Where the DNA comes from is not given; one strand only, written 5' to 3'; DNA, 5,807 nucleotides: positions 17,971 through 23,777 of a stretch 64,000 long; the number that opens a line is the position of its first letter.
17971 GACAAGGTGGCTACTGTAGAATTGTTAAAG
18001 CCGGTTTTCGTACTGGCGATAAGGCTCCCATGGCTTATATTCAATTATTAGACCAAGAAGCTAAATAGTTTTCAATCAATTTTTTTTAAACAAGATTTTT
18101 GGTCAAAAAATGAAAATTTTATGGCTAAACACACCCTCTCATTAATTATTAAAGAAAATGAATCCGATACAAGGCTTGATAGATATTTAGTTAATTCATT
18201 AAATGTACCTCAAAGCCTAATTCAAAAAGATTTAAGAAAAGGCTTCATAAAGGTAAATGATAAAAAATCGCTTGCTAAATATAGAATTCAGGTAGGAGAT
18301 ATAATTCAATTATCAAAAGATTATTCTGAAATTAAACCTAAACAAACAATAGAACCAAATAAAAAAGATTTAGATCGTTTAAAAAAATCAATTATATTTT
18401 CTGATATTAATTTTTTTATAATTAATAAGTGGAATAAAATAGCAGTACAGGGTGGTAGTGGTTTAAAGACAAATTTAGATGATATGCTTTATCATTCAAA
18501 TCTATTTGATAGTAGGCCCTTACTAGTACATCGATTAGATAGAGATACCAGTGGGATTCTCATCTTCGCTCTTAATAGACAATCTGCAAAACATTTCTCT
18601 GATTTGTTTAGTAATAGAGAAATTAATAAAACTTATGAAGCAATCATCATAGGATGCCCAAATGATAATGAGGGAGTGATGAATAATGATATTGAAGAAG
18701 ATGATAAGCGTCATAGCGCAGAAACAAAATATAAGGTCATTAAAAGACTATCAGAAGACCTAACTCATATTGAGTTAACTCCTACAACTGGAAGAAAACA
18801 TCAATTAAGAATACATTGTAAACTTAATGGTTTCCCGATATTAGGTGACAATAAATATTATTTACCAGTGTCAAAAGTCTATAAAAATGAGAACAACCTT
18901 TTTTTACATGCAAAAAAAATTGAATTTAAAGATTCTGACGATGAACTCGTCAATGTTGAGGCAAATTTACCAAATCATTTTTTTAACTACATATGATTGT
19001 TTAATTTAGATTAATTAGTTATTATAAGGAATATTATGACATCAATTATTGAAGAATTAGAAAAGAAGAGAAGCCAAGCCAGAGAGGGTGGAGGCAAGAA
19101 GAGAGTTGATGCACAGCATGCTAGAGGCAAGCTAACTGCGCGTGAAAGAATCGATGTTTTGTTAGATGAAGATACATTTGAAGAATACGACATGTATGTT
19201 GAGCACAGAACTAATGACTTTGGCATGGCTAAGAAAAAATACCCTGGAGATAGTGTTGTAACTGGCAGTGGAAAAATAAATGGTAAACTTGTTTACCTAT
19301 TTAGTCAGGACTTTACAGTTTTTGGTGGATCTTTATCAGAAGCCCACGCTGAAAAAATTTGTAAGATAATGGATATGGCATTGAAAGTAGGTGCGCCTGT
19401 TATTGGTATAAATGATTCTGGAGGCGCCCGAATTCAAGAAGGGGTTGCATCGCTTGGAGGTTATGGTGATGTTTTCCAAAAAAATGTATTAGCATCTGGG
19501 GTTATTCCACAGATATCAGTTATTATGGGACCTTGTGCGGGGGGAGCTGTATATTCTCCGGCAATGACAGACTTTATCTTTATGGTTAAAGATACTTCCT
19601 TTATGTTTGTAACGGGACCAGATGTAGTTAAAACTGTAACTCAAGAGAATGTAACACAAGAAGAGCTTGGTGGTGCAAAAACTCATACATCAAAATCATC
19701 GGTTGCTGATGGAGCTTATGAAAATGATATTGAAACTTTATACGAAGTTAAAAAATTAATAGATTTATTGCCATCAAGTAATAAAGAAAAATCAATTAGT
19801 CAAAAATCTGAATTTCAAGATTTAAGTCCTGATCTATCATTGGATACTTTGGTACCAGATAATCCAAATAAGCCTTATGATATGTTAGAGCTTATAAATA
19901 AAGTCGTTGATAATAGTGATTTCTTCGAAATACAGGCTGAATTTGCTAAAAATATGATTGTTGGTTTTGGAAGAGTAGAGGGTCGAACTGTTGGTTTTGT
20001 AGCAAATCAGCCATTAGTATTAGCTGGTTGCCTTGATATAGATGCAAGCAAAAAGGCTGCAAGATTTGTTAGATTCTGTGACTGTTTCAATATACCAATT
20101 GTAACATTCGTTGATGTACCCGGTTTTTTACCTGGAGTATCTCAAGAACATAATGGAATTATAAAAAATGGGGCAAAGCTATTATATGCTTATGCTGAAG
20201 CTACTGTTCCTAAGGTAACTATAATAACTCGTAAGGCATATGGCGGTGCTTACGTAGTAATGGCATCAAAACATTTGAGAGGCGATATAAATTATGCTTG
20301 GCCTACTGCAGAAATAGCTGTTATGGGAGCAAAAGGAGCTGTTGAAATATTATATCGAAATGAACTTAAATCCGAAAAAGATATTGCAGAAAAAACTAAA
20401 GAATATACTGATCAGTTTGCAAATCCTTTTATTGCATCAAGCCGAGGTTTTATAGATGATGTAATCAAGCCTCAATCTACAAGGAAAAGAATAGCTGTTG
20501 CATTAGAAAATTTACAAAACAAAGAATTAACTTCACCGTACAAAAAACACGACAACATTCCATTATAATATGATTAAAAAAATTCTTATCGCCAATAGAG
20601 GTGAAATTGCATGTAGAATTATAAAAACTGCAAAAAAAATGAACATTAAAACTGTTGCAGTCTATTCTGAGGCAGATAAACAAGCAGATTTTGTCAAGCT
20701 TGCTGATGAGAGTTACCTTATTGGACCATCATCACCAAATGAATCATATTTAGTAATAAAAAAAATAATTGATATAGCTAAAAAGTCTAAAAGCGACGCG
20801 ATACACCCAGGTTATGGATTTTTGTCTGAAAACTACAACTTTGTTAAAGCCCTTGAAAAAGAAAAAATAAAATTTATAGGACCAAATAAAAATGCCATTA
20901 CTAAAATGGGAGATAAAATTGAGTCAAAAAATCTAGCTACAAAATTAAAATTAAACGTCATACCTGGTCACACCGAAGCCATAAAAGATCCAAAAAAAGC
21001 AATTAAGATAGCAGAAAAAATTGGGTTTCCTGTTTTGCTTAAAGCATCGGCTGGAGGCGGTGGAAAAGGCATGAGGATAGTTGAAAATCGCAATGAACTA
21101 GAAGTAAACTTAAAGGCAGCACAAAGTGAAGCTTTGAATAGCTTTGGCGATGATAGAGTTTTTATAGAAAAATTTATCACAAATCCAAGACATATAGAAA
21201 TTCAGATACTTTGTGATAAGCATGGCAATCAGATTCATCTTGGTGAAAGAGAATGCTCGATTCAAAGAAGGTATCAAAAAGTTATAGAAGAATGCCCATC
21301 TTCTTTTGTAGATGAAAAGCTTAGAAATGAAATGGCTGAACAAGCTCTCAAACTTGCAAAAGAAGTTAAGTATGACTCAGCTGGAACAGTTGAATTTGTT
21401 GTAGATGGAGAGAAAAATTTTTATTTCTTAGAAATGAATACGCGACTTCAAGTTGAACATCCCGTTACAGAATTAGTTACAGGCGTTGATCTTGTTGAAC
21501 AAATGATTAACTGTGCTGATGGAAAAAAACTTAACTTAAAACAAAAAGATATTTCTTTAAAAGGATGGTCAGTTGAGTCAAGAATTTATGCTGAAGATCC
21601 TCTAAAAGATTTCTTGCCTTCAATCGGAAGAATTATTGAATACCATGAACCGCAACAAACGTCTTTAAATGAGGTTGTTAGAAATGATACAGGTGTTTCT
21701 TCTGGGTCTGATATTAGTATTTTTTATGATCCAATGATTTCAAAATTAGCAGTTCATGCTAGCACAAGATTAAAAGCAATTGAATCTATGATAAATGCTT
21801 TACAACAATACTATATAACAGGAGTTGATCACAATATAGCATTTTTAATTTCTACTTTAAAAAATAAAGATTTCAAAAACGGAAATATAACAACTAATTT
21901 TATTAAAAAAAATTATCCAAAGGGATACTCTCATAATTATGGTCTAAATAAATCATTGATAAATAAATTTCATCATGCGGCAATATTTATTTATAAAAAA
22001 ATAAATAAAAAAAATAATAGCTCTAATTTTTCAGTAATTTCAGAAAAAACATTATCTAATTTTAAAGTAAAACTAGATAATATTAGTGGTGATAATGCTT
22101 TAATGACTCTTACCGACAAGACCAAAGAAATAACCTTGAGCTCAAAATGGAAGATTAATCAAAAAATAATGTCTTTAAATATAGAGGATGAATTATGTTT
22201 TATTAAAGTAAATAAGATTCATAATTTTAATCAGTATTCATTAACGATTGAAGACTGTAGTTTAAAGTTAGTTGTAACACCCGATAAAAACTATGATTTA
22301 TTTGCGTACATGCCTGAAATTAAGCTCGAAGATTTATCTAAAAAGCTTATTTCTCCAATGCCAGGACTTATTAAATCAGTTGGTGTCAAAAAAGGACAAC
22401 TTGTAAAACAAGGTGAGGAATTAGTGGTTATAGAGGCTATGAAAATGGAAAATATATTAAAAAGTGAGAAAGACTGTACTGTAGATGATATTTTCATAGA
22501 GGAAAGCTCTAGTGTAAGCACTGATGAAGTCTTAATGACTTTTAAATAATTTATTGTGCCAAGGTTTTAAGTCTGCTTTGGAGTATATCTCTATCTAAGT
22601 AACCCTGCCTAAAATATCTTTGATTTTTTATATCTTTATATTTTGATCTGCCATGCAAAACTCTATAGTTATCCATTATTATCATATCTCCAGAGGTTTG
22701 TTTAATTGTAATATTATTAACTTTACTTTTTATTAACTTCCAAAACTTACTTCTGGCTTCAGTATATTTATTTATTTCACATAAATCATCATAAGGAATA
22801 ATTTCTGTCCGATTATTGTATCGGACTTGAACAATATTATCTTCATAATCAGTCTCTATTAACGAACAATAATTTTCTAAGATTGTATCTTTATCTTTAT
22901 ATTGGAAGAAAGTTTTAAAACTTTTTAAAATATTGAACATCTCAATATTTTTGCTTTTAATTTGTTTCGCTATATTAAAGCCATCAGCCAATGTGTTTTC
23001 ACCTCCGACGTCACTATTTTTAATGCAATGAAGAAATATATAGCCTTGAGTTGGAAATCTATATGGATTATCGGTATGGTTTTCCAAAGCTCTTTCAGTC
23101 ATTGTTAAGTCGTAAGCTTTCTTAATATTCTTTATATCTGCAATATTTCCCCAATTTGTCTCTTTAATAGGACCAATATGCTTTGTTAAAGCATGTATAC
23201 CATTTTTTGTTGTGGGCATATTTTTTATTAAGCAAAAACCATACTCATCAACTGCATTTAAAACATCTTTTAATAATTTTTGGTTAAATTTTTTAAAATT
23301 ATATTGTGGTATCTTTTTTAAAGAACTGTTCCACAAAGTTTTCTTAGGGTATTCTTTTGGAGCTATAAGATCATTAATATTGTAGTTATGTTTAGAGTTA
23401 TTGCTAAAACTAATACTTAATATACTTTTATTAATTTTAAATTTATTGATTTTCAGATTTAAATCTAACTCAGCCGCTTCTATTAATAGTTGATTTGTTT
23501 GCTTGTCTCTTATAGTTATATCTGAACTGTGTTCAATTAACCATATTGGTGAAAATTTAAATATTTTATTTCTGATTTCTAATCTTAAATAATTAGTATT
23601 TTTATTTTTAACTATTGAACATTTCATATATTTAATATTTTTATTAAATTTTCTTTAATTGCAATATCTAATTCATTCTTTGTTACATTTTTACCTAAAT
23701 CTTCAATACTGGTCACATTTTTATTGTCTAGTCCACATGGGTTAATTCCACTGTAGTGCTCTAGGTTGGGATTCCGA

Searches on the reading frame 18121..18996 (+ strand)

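Call 29: search_protein_families(library=pfam, proteins=[window:18121-18996:+], max_evalue=0.00001)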
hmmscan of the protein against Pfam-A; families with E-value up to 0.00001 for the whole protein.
window:18121-18996:+ (291 aa): 1 family
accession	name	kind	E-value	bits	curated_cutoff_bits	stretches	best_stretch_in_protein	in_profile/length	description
PF00849.27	PseudoU_synth_2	-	1.2e-28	100.8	26.8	1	97-234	1-151/152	RNA pseudouridylate synthase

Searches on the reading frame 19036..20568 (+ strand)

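Call 29: search_protein_families(library=pfam, proteins=[window:19036-20568:+], max_evalue=0.00001)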
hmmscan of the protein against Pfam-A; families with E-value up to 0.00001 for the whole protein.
window:19036-20568:+ (510 aa): 2 families
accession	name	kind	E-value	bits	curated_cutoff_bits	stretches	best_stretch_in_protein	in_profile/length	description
PF01039.27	Carboxyl_trans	-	4.5e-197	656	22.3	1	27-508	2-493/493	Carboxyl transferase domain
PF03255.19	ACCA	-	4.3e-15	56.1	23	1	331-457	126-247/310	Acetyl co-enzyme A carboxylase carboxyltransferase-like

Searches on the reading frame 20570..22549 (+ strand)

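Call 29: search_protein_families(library=pfam, proteins=[window:20570-22549:+], max_evalue=0.00001)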
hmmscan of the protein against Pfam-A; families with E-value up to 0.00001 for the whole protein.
window:20570-22549:+ (659 aa): 7 families
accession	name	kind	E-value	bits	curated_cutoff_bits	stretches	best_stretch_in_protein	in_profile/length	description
PF02786.22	CPSase_L_D2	-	1.1e-75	254.2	19.8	1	115-322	1-209/211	Carbamoyl-phosphate synthase L chain, ATP binding domain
PF00289.28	Biotin_carb_N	-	2.6e-45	153.9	25.5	1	1-110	1-110/110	Biotin carboxylase, N-terminal domain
PF02785.25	Biotin_carb_C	-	7.9e-34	116.5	32.4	1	336-446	1-107/108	Biotin carboxylase C-terminal domain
PF00364.28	Biotin_lipoyl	-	2.6e-13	50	22.1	1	593-657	3-72/73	Biotin-requiring enzyme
PF07478.18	Dala_Dala_lig_C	-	3.4e-13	50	24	1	142-291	26-174/204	D-ala D-ala ligase C-terminus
PF08443.16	RimK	-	2.8e-08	34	21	1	115-314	3-186/188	RimK-like ATP-grasp domain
PF02222.28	ATP-grasp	-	1.1e-07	32.2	27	1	136-288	14-158/179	ATP-grasp domain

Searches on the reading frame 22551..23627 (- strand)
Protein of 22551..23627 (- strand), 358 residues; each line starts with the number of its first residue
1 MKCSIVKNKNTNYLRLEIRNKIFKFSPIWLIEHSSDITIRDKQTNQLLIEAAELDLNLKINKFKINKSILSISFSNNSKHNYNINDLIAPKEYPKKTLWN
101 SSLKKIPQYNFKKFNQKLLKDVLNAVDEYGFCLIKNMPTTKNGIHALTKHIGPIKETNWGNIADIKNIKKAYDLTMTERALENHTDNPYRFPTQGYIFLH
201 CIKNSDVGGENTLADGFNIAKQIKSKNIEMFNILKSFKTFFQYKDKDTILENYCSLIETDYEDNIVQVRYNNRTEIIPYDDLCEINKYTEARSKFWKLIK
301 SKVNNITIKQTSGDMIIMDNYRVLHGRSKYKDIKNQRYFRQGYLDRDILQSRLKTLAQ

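Call 29: search_protein_families(library=pfam, proteins=[window:22551-23627:-], max_evalue=0.00001)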
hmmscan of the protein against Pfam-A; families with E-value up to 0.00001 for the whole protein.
window:22551-23627:- (358 aa): 1 family
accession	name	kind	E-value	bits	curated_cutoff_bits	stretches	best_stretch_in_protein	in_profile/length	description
PF02668.22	TauD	-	1.4e-28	101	27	1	112-340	20-264/267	Taurine catabolism dioxygenase TauD, TfdA family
